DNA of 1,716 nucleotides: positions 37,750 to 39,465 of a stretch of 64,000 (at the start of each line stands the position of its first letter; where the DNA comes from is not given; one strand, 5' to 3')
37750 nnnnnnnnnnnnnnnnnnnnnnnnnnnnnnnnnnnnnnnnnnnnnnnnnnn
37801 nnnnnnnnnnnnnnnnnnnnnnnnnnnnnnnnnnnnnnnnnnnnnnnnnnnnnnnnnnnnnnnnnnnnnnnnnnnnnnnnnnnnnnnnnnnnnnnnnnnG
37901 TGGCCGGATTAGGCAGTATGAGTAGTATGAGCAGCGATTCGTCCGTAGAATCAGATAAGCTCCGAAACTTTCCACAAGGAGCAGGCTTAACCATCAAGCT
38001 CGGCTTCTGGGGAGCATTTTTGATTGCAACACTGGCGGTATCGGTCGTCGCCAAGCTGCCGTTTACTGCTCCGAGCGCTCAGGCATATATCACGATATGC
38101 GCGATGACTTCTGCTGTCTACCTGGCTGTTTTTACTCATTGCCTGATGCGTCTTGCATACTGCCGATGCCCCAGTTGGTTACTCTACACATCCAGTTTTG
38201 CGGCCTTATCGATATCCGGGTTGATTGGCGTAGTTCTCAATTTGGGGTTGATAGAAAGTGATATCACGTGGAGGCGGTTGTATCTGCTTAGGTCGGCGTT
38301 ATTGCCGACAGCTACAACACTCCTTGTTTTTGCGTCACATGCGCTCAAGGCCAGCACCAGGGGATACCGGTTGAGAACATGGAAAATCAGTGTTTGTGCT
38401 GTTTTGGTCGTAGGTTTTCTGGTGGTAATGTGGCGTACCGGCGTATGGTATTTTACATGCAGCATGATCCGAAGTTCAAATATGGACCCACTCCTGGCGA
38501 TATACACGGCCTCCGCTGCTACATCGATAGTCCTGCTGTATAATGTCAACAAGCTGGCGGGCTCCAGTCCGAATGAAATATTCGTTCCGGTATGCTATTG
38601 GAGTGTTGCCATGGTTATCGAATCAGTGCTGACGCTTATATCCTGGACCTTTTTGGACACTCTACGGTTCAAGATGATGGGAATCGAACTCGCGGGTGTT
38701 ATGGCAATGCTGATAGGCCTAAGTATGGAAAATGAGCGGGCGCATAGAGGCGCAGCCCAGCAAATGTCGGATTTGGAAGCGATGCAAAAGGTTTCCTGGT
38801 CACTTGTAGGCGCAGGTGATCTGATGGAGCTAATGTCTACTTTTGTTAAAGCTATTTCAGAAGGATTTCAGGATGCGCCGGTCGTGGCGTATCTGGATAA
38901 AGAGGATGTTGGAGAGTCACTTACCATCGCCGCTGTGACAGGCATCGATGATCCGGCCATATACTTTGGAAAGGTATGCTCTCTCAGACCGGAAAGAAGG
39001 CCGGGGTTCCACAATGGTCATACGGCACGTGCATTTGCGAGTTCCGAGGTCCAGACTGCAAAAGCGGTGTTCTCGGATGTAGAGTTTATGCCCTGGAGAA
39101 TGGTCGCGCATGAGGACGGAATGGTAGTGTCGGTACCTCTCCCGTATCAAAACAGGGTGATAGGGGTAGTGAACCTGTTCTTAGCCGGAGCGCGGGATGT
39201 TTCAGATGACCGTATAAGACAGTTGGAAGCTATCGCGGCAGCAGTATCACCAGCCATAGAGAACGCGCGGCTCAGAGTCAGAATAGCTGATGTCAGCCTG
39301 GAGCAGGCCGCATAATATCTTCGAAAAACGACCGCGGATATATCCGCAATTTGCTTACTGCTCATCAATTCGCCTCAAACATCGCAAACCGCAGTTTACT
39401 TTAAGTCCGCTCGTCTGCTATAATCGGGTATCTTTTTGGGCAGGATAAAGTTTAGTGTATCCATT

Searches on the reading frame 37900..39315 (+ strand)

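Call 64: search_protein_families(library=pfam, proteins=[window:37900-39315:+], max_evalue=0.00001)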
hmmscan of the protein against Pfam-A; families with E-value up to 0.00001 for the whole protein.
window:37900-39315:+ (471 aa): 1 family
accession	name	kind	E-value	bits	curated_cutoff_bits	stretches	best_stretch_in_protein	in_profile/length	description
PF13185.12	GAF_2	-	3.2e-08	34.3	28.6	1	307-454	3-136/136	GAF domain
